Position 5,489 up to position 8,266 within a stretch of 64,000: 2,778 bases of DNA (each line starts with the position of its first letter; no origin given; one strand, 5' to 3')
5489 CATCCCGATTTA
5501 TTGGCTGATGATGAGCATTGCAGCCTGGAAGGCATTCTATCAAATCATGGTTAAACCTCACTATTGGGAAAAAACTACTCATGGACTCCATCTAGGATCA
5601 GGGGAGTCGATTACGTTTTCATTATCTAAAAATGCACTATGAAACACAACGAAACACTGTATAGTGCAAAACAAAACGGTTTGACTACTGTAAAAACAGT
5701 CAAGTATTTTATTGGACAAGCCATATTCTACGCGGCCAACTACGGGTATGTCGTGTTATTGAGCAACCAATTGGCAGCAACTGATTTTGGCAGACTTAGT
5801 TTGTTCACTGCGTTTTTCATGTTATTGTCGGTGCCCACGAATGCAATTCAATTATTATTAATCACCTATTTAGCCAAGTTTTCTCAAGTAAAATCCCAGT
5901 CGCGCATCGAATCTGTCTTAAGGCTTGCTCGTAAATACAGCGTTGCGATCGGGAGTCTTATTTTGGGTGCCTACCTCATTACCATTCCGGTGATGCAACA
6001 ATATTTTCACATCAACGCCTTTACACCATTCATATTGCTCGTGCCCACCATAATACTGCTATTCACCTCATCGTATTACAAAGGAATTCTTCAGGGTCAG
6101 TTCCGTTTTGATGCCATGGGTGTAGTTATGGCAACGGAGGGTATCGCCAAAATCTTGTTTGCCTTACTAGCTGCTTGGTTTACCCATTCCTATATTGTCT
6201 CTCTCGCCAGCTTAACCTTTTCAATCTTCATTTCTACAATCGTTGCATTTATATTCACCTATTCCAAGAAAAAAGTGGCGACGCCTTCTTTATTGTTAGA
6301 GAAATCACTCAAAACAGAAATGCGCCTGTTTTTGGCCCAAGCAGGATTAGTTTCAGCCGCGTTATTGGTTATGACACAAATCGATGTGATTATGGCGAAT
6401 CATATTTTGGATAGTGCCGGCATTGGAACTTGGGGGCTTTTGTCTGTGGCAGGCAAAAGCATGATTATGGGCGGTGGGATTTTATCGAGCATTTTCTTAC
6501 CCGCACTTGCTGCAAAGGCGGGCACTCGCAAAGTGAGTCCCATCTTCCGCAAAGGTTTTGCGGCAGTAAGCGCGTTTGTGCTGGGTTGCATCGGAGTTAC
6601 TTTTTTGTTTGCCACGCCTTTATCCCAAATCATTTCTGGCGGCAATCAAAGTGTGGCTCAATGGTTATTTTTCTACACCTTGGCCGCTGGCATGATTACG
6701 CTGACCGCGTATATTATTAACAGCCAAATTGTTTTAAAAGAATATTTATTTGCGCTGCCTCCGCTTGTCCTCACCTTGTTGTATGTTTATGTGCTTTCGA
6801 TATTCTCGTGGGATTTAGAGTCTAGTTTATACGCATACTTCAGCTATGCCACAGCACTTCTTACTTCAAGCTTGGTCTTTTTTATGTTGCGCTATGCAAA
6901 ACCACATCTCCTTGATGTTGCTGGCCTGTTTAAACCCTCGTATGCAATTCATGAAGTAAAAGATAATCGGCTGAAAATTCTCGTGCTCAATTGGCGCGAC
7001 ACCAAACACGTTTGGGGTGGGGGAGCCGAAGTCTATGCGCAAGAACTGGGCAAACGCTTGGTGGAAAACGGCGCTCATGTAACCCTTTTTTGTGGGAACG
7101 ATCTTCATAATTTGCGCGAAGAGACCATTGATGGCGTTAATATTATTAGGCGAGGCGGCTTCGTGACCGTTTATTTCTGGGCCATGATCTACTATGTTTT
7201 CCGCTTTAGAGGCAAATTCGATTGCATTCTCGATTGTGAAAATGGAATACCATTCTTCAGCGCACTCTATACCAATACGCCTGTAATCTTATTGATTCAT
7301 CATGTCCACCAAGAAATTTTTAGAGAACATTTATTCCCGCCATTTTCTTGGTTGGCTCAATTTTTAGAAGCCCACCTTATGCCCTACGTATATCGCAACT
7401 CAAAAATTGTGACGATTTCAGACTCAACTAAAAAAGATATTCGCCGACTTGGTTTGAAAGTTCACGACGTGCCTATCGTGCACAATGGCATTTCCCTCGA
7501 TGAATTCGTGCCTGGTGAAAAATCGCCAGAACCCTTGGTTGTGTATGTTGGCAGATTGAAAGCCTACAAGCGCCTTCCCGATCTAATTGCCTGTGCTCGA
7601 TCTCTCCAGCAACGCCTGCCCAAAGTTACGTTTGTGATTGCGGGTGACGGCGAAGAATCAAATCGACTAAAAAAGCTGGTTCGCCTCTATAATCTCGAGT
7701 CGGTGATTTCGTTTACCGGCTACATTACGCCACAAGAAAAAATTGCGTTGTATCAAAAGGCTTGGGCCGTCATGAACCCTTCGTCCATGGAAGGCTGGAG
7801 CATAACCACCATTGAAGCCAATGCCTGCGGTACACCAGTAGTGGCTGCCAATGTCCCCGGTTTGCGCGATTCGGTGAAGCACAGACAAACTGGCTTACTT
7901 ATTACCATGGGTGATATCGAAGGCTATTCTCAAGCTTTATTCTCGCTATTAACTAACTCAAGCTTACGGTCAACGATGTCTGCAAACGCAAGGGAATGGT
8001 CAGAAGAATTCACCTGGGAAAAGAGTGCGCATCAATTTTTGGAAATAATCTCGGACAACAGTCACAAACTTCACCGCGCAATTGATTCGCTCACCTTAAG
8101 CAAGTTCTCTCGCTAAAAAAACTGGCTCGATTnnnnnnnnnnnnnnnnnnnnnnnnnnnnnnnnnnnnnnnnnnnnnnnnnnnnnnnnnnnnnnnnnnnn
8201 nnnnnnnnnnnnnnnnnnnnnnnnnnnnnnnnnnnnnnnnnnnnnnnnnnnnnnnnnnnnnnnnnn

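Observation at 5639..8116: Single polypeptide fusing a Wzx-type flippase to a GT4 glycosyltransferase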

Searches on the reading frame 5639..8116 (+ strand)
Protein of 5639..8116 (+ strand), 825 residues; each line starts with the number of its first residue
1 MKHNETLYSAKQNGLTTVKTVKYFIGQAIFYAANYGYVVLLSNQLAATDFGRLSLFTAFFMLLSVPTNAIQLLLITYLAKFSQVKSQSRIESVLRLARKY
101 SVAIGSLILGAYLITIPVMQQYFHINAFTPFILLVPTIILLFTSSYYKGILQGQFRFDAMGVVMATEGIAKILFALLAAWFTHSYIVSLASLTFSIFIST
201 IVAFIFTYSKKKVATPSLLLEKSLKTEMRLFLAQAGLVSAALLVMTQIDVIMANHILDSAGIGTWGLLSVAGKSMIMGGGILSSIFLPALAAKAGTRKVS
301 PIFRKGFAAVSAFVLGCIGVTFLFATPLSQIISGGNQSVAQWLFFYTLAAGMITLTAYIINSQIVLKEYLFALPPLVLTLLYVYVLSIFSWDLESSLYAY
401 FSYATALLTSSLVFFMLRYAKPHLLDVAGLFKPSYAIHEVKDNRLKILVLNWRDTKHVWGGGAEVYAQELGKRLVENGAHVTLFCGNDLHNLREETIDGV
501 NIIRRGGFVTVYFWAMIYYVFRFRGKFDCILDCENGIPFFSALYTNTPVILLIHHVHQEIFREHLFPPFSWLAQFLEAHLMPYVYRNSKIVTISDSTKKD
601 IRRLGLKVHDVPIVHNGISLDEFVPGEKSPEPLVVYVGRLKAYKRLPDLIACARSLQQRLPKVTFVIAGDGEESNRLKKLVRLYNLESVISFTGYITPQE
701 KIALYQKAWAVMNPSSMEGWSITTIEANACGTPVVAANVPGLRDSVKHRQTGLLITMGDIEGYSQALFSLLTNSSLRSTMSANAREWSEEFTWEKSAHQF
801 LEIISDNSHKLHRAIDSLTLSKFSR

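Call 3: search_protein_families(library=pfam, proteins=[window:5639-8116:+], max_evalue=0.01)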
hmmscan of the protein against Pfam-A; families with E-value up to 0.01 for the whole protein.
window:5639-8116:+ (825 aa): 7 families
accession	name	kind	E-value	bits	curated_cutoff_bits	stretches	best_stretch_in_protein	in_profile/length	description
PF00534.26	Glycos_transf_1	-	8.8e-40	136.5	26.4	1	623-787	7-172/172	Glycosyl transferases group 1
PF13692.12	Glyco_trans_1_4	-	4.7e-30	105.1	27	1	632-773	2-142/142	Glycosyl transferases group 1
PF13439.12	Glyco_transf_4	-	2.9e-16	60.4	28.5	1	461-621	2-169/170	Glycosyltransferase Family 4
PF13579.12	Glyco_trans_4_4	-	6.4e-09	36.8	29.7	1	461-617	1-158/158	Glycosyl transferase 4-like domain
PF13524.12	Glyco_trans_1_2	-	2.4e-08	34.5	25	1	655-802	8-144/144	Glycosyl transferase-like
PF20706.3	GT4-conflict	-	3.5e-06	26.7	26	1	631-799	197-384/385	Family 4 Glycosyltransferase in conflict systems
PF01943.22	Polysacc_synt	-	2.2e-05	24.5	28.2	1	23-285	8-261/274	Polysaccharide biosynthesis protein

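Call 4: search_protein_families(library=ncbifam, proteins=[window:5639-8116:+], max_evalue=0.01)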
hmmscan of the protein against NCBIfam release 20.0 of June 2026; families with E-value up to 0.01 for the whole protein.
window:5639-8116:+ (825 aa): 39 families (the best 25 are shown)
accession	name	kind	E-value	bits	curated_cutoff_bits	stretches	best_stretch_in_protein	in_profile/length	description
TIGR03449.1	mycothiol_MshA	equivalog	3.6e-30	105.2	462.5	1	590-806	169-402/406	D-inositol-3-phosphate glycosyltransferase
TIGR03999.1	thiol_BshA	equivalog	4.5e-25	88.3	273.7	1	583-803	140-369/375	N-acetyl-alpha-D-glucosaminyl L-malate synthase BshA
TIGR03088.1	stp2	hypoth_equivalog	9.1e-23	80.9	409.05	1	591-803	141-369/374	TIGR03088 family PEP-CTERM/XrtA system glycosyltransferase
NF041010.1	glycosy_Agl16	equivalog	1.8e-22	79.7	575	1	461-805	15-349/352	glycosylation protein Agl16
TIGR02149.1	glgA_Coryne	subfamily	1.4e-20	73.8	302.4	1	588-803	146-386/391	glycogen synthase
TIGR04063.1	stp3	hypoth_equivalog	2.6e-20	72.7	442.05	1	584-803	155-391/397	TIGR04063 family PEP-CTERM/XrtA system glycosyltransferase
NF041876.1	EPS_EpsE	equivalog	2.6e-19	69.7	400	1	627-798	210-387/389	exopolysaccharide biosynthesis GT4 family glycosyltransferase EpsE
NF038229.1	Glyco4_Geo_Pelo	equivalog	3e-18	65.9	400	1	628-804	158-333/338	GPMC system family 4 glycosyltransferase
TIGR04157.1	glyco_rSAM_CFB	subfamily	8.6e-18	64.5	400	1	630-800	226-402/406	TIGR04157 family glycosyltransferase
NF007396.0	PRK09922.1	equivalog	1.5e-17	63.6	385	1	587-775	136-328/361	lipopolysaccharide 1,6-galactosyltransferase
TIGR04047.1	MSMEG_0565_glyc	hypoth_equivalog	3.4e-17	62.6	259.85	1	591-803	143-370/373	MSMEG_0565 family glycosyltransferase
NF050056.1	ProtGlycPglH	equivalog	6.9e-17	61.6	600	1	605-806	153-352/354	GalNAc-alpha-(1->4)-GalNAc-alpha-(1->3)-diNAcBac-PP-undecaprenol alpha-1,4-N-acetyl-D-galactosaminyltransferase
NF047880.1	glyco_SdgA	exception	2.1e-16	59.6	800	1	588-804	270-487/488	serine-aspartate repeat adhesin O-glycosyltransferase SdgA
NF038295.1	EPS_HpsP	equivalog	7.4e-16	58.1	550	1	628-804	204-384/388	hormogonium polysaccharide biosynthesis glycosyltransferase HpsP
NF047881.1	glyco_SdgB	exception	1.2e-15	57.2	800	1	538-795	230-484/496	serine-aspartate repeat adhesin O-glycosyltransferase SdgB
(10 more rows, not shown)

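Call 5: find_homologous_proteins(query=window:5639-8116:+)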
Query window:5639-8116:+ (825 aa): 102 proteins with E <= 0.001 among 8000 candidates.
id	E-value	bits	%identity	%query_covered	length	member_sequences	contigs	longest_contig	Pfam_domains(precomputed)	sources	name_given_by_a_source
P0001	0.0e+0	1832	100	100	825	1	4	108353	PF01943.23,PF00534.27,PF13579.13,PF13524.13,PF13439.13,PF20706.4,PF13692.13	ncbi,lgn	-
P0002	0.0e+0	1467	79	100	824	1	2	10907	PF01943.23,PF00534.27,PF13579.13,PF13524.13,PF13439.13,PF20706.4,PF13692.13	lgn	-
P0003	0.0e+0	1454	79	99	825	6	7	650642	PF01943.23,PF00534.27,PF13579.13,PF13524.13,PF13439.13,PF20706.4,PF13692.13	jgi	jgi:glycosyltransferase involved in cell wall biosynthesis/O-antigen/teichoic acid export membrane p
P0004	0.0e+0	1299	72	97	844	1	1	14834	PF01943.23,PF00534.27,PF13579.13,PF13524.13,PF13439.13,PF20706.4,PF13692.13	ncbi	-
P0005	8.0e-202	691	41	95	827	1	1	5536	PF00534.27,PF13579.13,PF13439.13,PF20706.4,PF13692.13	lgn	-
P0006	3.1e-182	626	40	94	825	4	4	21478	PF00534.27,PF13579.13,PF13524.13,PF13439.13,PF20706.4,PF13692.13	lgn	-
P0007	1.1e-152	528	36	94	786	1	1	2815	PF00534.27,PF13579.13,PF13524.13,PF13439.13,PF20706.4,PF13692.13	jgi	jgi:glycosyltransferase involved in cell wall biosynthesis/O-antigen/teichoic acid export membrane p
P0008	1.2e-152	528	38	93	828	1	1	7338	PF00534.27,PF13579.13,PF13524.13,PF13439.13,PF20706.4,PF13692.13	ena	-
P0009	5.0e-152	526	38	94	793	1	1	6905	PF00534.27,PF13579.13,PF13439.13,PF20706.4,PF13692.13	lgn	-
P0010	3.5e-150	520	37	93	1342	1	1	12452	PF13632.13,PF13641.13,PF00534.27,PF13524.13,PF13439.13,PF00535.33,PF20706.4,PF13692.13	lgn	-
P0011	1.3e-148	515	38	86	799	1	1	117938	PF00534.27,PF13579.13,PF13524.13,PF13439.13,PF20706.4,PF13692.13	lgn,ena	-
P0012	6.5e-147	509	37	94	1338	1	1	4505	PF13632.13,PF13641.13,PF00534.27,PF13579.13,PF13439.13,PF00535.33,PF20706.4,PF13692.13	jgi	jgi:glycosyltransferase involved in cell wall biosynthesis/cellulose synthase/poly-beta-1,6-N-acetyl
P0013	2.6e-146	507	35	93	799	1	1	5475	PF00534.27,PF13579.13,PF13524.13,PF13439.13,PF20706.4,PF13692.13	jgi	jgi:glycosyltransferase involved in cell wall biosynthesis/O-antigen/teichoic acid export membrane p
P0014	4.5e-146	506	35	93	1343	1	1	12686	PF13632.13,PF13641.13,PF00534.27,PF13579.13,PF13439.13,PF00535.33,PF20706.4,PF13692.13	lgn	-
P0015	3.9e-145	503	37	85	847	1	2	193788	PF00534.27,PF13579.13,PF13524.13,PF13439.13,PF20706.4,PF13692.13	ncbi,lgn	-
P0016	2.0e-144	501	35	86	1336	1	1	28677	PF13632.13,PF13641.13,PF00534.27,PF13579.13,PF13524.13,PF13439.13,PF00535.33,PF20706.4,PF13692.13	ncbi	-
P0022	4.2e-142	493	35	94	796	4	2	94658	PF00534.27,PF13579.13,PF13439.13,PF13440.12,PF20706.4,PF13692.13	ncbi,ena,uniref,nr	ncbi:hypothetical protein A3D77_04625 [Candidatus Gottesmanbacteria bacterium RIFCSPHIGHO2_02_FULL_3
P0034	6.7e-137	476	36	94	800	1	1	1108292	PF00534.27,PF13579.13,PF13524.13,PF13439.13,PF20706.4,PF13692.13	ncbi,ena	-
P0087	1.4e-55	207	35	45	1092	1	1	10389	PF01943.23,PF00534.27,PF13579.13,PF13439.13,PF13440.12,PF00535.33,PF20706.4,PF13692.13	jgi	jgi:glycosyltransferase involved in cell wall biosynthesis/O-antigen/teichoic acid export membrane p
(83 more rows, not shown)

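Call 24: list_cluster_members(proteins=[P0001, P0004, P0016, P0087])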
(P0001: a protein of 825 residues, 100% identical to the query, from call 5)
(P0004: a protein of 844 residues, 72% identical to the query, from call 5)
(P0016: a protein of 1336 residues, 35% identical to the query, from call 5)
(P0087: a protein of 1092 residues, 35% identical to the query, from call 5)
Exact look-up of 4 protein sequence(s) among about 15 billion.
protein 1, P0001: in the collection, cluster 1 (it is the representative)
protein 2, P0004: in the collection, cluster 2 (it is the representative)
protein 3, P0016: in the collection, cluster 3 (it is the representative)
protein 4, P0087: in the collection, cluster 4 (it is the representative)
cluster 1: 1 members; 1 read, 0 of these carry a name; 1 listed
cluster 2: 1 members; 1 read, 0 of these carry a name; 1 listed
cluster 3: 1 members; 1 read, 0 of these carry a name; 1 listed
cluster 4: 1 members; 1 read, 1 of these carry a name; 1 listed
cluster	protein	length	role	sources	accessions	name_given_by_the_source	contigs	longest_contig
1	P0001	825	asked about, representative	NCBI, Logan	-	-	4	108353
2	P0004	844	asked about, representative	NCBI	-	-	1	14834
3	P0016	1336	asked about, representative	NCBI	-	-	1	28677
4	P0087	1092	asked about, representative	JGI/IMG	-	glycosyltransferase involved in cell wall biosynthesis/O-antigen/teichoic acid export ...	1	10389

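Call 25: find_encoding_contigs(protein=P0003, flank=10000, max_places=2)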
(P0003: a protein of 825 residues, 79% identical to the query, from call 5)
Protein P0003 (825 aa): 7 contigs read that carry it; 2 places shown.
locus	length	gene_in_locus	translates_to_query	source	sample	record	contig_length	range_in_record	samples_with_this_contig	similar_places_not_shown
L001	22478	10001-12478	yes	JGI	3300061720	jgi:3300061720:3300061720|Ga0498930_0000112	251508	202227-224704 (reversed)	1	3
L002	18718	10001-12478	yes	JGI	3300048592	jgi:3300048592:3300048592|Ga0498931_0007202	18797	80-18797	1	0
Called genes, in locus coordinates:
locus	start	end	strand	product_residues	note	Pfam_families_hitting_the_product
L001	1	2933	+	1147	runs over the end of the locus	PF02811:PHP, PF07733:DNA_pol3_alpha, PF17657:DNA_pol3_finger, PF14579:HHH_6, PF01336:tRNA_anti-codon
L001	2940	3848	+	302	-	PF13793:Pribosyltran_N, PF00156:Pribosyltran, PF14572:Pribosyl_synth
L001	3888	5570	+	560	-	PF06418:CTP_synth_N, PF00117:GATase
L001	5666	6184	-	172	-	-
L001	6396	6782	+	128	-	PF01245:Ribosomal_L19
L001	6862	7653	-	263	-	PF00535:Glycos_transf_2, PF10111:Glyco_tranf_2_2 (faint)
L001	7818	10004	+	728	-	PF00535:Glycos_transf_2, PF13641:Glyco_tranf_2_3, PF00535:Glycos_transf_2, PF13632:Glyco_trans_2_3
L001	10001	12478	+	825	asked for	PF01943:Polysacc_synt, PF13439:Glyco_transf_4, PF13579:Glyco_trans_4_4, PF20706:GT4-conflict, PF00534:Glycos_transf_1, PF13692:Glyco_trans_1_4, PF13524:Glyco_trans_1_2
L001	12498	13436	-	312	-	PF00535:Glycos_transf_2, PF13641:Glyco_tranf_2_3, PF13632:Glyco_trans_2_3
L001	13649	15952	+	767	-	-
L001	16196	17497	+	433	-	PF03447:NAD_binding_3, PF21135:DRL_cat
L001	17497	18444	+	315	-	PF00535:Glycos_transf_2, PF13641:Glyco_tranf_2_3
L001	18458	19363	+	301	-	PF00535:Glycos_transf_2, PF13641:Glyco_tranf_2_3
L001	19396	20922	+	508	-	-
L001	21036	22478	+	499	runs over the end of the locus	-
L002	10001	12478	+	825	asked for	PF01943:Polysacc_synt, PF13439:Glyco_transf_4, PF13579:Glyco_trans_4_4, PF20706:GT4-conflict, PF00534:Glycos_transf_1, PF13692:Glyco_trans_1_4, PF13524:Glyco_trans_1_2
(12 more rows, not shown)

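Call 26: find_encoding_contigs(protein=P0034, flank=8000, max_places=1)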
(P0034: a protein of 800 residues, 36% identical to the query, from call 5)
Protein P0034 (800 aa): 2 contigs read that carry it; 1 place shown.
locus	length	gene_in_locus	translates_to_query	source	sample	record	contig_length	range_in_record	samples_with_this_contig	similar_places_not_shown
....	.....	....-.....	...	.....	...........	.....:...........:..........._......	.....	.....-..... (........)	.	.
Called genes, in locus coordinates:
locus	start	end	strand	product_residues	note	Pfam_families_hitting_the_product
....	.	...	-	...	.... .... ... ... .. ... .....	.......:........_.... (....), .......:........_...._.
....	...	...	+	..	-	-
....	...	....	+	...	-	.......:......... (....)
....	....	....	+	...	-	-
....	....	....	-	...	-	-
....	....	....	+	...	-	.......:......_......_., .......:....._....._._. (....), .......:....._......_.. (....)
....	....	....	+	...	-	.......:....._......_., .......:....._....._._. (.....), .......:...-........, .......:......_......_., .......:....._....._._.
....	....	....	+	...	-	-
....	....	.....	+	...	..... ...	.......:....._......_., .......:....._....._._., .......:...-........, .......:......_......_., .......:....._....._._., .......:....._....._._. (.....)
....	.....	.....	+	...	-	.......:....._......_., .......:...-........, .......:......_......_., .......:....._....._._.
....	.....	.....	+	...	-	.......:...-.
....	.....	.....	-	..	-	-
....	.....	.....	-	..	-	-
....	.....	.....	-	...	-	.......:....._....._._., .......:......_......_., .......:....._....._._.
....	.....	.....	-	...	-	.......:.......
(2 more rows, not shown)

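Call 27: find_encoding_contigs(protein=P0022, flank=8000, max_places=1)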
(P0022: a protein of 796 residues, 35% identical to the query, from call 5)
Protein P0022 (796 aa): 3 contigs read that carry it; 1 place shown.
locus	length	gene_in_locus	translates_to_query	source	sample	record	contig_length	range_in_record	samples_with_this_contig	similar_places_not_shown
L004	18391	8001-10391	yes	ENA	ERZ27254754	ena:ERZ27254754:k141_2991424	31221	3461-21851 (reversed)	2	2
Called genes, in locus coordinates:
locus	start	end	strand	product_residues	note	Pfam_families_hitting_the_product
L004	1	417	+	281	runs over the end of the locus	PF00535:Glycos_transf_2, PF13641:Glyco_tranf_2_3 (faint)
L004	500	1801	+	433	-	PF13231:PMT_2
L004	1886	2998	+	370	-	-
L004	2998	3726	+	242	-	PF00535:Glycos_transf_2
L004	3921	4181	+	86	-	PF01541:GIY-YIG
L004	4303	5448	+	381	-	PF04932:Wzy_C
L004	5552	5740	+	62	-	PF12728:HTH_17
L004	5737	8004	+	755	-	PF00535:Glycos_transf_2, PF10111:Glyco_tranf_2_2 (weak), PF13641:Glyco_tranf_2_3, PF00535:Glycos_transf_2, PF13641:Glyco_tranf_2_3, PF13632:Glyco_trans_2_3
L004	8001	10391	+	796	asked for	PF13440:Polysacc_synt_3, PF13439:Glyco_transf_4, PF13579:Glyco_trans_4_4, PF20706:GT4-conflict, PF00534:Glycos_transf_1, PF13692:Glyco_trans_1_4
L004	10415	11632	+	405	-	PF04230:PS_pyruv_trans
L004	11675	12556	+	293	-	PF00535:Glycos_transf_2, PF13641:Glyco_tranf_2_3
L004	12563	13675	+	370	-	PF20706:GT4-conflict, PF00534:Glycos_transf_1, PF13692:Glyco_trans_1_4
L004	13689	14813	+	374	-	PF00534:Glycos_transf_1, PF13692:Glyco_trans_1_4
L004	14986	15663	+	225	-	PF13641:Glyco_tranf_2_3, PF00535:Glycos_transf_2, PF13712:Glyco_tranf_2_5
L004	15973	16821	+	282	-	PF05050:Methyltransf_21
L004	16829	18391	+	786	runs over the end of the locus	PF13231:PMT_2, PF26410:GH5_mannosidase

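Call 31: predict_structure(alignment_id=A1)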
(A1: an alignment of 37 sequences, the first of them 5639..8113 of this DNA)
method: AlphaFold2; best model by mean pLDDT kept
length: 825 residues; sequences in the alignment: 37
mean_pLDDT: 84.9   pTM: 0.71
mean pLDDT of the five models: 84.9, 84.3, 83.5, 82.9, 82.3
residues with pLDDT >= 90: 354; 70-90: 393; 50-70: 51; < 50: 27
segments of 3 or more residues with pLDDT < 50: 1-14, 212-214, 816-825
pLDDT, mean of each block of 10 residues (from residue 1): 31 58 90 84 76 72 87 91 71 90 93 88 80 88 93 90 93 87 80 91 85 57 87 90 82 76 78 86 89 65 90 94 83 70 90 94 88 89 85 88 95 88 81 71 87 71 84 91 86 87 86 91 90 85 90 79 79 85 86 90 76 90 94 94 92 95 94 90 95 90 97 88 93 95 92 95 97 96 94 91 86 49 40
secondary structure, 60 per line:
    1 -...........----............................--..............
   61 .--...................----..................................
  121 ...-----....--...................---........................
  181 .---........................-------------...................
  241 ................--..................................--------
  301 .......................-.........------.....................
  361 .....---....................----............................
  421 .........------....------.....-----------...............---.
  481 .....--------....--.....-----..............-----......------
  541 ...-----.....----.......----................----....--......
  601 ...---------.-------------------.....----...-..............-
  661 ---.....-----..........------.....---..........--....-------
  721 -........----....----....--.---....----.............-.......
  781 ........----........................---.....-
elements in order (helices of 4 or more, strands of 3 or more residues): H2-12 H17-44 H47-61 H64-82 H87-123 H129-132 H135-153 H157-181 H185-208 H222-256 H259-292 H301-323 H325-333 H340-365 H369-388 H393-429 H436-439 E446-450 H462-476 E480-485 E494-497 E500-504 H510-523 E529-534 E549-553 H558-564 H569-584 E589-592 H595-603 E633-637 H646-659 E664-668 H674-683 E690-694 H698-707 E710-713 H722-729 E734-737 H742-745 E752-755 H760-772 H774-788 H793-816 H820-824
